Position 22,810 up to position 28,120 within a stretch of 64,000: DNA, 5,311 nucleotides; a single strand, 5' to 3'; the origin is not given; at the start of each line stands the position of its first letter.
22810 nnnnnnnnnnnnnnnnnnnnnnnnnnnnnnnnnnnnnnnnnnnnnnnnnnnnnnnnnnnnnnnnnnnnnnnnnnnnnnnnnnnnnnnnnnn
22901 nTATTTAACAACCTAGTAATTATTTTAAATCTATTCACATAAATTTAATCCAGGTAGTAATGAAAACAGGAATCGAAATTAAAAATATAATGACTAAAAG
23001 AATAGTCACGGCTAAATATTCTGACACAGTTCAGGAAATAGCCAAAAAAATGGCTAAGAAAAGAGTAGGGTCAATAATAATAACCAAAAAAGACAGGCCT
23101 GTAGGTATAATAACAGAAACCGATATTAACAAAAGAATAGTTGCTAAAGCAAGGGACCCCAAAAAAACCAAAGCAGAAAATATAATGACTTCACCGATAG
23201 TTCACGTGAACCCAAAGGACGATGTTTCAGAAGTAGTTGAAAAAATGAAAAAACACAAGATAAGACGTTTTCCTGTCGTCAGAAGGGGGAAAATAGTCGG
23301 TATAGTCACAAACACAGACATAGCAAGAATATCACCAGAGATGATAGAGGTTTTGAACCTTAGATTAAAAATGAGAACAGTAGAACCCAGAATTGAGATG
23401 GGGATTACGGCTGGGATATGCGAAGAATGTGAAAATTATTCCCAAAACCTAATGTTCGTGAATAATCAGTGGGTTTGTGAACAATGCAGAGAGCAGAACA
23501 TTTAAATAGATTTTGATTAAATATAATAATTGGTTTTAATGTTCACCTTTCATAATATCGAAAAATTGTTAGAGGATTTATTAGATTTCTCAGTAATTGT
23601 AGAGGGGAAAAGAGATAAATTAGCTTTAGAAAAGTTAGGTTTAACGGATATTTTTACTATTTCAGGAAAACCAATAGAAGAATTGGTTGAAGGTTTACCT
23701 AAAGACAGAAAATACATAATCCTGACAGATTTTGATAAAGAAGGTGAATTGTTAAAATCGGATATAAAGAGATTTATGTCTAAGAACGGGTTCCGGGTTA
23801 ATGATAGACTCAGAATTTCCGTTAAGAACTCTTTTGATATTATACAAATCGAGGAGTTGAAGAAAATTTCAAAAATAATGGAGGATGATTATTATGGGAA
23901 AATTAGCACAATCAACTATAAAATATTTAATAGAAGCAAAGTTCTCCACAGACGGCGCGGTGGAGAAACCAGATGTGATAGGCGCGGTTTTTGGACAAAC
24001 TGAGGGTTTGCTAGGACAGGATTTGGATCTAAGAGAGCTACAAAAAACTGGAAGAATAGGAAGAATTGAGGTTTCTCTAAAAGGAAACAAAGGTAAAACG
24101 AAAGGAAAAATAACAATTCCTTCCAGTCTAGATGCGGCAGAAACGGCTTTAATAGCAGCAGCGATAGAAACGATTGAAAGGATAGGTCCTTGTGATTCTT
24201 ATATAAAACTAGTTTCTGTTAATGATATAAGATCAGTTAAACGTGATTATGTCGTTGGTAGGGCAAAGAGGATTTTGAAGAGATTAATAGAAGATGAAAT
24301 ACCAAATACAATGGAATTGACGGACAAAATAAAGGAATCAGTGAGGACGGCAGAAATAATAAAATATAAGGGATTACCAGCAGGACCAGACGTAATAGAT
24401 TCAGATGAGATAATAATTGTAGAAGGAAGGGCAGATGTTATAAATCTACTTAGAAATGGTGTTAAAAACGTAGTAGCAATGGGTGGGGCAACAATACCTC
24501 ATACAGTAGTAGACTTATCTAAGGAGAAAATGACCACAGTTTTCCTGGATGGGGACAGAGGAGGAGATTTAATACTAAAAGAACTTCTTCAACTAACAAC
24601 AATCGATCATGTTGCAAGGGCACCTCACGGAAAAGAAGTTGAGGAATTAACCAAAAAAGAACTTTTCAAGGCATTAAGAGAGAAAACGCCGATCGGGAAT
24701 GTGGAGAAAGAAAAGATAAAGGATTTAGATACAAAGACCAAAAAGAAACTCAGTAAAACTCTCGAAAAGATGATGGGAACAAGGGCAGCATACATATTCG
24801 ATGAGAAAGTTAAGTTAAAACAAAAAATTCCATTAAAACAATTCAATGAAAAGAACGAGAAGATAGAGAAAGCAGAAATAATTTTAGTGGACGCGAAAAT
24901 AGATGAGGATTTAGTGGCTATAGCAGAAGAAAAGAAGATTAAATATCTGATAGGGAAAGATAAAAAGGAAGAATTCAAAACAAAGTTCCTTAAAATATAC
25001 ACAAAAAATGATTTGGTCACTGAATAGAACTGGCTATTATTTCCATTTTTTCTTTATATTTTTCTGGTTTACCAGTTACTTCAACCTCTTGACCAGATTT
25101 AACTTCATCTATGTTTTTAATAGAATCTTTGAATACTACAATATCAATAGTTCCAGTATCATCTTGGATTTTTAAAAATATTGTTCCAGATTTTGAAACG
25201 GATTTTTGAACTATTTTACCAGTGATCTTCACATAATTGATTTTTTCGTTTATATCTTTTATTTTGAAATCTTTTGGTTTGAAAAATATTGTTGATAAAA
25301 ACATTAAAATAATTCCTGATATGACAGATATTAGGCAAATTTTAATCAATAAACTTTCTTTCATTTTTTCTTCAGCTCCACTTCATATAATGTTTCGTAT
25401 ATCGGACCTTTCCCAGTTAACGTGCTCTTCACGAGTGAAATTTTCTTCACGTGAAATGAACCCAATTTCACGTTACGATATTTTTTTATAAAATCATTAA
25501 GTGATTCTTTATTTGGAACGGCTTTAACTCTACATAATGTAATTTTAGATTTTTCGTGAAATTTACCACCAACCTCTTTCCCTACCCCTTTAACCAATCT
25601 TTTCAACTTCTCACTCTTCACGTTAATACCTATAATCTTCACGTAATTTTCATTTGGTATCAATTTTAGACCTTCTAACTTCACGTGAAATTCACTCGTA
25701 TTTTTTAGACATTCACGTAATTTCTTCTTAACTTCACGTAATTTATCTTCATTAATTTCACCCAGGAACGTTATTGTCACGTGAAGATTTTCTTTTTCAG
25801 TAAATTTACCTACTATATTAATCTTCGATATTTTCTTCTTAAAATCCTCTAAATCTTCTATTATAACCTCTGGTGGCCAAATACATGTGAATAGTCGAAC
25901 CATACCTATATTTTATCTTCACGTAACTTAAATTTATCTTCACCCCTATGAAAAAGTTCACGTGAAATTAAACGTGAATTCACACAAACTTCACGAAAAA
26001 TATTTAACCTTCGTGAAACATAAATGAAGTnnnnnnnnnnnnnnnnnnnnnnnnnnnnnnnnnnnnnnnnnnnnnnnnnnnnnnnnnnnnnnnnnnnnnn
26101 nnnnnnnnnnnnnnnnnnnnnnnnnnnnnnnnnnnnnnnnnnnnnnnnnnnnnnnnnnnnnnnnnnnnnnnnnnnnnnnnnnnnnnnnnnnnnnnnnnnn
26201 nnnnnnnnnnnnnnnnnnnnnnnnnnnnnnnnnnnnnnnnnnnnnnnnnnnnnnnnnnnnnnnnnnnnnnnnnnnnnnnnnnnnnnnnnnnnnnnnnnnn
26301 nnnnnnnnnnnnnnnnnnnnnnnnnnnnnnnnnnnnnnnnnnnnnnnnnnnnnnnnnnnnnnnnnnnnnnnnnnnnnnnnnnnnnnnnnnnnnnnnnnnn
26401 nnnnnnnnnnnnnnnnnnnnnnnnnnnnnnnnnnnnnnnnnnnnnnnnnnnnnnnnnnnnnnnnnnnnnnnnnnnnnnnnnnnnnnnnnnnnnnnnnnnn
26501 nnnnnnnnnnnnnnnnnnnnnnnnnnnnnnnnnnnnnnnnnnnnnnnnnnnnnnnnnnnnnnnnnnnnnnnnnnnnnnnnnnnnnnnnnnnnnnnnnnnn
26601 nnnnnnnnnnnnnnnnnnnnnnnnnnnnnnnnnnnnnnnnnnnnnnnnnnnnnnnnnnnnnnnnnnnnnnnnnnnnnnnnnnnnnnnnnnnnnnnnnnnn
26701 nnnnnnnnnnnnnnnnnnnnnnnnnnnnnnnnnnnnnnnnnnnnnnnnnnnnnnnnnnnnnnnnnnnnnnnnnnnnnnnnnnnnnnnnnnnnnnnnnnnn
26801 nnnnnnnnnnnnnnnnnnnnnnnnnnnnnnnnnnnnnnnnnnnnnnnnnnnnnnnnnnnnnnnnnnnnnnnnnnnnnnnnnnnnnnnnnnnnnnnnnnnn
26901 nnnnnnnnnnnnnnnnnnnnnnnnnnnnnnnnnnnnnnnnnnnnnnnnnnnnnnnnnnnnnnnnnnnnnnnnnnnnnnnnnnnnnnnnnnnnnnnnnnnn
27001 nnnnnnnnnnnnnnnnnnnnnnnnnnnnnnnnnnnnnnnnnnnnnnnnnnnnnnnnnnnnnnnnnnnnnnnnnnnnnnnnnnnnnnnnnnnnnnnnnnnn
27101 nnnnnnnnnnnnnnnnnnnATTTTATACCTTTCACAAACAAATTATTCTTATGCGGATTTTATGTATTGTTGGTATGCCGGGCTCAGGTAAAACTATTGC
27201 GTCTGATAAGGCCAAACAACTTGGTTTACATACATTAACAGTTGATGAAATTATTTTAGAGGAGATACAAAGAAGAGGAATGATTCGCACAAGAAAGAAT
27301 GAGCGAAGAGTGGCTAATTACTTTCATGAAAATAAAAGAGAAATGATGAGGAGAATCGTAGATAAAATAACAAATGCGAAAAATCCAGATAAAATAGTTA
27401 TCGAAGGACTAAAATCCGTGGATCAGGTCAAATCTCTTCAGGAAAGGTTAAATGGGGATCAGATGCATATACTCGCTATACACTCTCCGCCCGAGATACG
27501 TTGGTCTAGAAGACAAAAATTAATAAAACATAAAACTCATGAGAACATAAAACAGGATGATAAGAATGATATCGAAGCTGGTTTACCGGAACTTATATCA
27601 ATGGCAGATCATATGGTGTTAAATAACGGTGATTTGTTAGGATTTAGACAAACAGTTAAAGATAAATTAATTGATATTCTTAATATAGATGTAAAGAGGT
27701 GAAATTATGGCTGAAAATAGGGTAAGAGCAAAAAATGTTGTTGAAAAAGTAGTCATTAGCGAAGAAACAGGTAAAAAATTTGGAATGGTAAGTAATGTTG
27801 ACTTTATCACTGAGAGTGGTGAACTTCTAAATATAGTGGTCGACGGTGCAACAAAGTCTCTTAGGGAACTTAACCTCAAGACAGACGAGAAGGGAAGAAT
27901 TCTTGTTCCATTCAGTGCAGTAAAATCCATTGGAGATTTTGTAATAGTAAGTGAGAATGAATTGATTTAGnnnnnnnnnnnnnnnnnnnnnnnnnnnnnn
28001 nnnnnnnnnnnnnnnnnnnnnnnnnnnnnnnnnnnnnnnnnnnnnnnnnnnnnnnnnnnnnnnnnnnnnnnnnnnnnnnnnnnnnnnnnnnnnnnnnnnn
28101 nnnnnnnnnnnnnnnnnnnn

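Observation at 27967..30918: Bacterial-type t6A tRNA-modification module (TsaC–TsaE fusion, TsaD) in an archaeal genome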

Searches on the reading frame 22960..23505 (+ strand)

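Call 77: search_protein_families(library=pfam, proteins=[window:22960-23505:+], max_evalue=0.001)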
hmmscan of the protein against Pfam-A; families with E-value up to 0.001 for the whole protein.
window:22960-23505:+ (181 aa): 2 families
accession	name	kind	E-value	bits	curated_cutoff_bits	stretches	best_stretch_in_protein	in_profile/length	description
PF00571.33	CBS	-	5.2e-30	104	24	2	73-124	2-54/57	CBS domain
PF06234.18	TmoB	-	0.00012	22.7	25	0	13-52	14-52/78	Toluene-4-monooxygenase system protein B (TmoB)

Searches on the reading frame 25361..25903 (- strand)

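Call 3: search_protein_families(library=pfam, proteins=[window:25361-25903:-], max_evalue=0.01)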
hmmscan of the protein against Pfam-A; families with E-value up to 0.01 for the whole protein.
window:25361-25903:- (180 aa): 3 families
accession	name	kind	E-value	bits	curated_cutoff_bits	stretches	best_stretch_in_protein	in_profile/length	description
PF02834.22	LigT_PEase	-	4.6e-22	78.4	23.3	2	8-87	1-82/87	LigT like Phosphoesterase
PF10469.15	AKAP7_NLS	-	3.6e-08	34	24.4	1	12-177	13-208/208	AKAP7 2'5' RNA ligase-like domain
PF13563.12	2_5_RNA_ligase2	-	7e-05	23.4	27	1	35-114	21-98/152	2'-5' RNA ligase superfamily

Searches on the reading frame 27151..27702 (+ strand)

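Call 3: search_protein_families(library=pfam, proteins=[window:27151-27702:+], max_evalue=0.01)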
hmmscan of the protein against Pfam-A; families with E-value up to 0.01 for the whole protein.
window:27151-27702:+ (183 aa): 4 families
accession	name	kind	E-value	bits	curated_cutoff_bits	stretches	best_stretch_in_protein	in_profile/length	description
PF13207.12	AAA_17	-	2.5e-11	44.4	27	1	7-124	1-122/136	AAA domain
PF13238.12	AAA_18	-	2.6e-08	34.8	29.4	1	5-134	2-123/128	AAA domain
PF06414.18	Zeta_toxin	-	2.4e-05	24.3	22.3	1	5-120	20-139/199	Zeta toxin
PF13671.12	AAA_33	-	0.00039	21.2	27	1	5-122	3-116/143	AAA domain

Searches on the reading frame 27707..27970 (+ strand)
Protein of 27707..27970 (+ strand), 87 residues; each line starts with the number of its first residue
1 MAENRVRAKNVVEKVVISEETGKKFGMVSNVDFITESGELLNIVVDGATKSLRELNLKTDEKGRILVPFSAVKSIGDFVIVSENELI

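Call 3: search_protein_families(library=pfam, proteins=[window:27707-27970:+], max_evalue=0.01)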
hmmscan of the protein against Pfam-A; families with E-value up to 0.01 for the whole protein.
window:27707-27970:+ (87 aa): 1 family
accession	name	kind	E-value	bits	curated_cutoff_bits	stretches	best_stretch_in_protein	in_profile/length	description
PF05239.21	PRC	-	3.6e-07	30.5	21.2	1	4-83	2-73/78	PRC-barrel domain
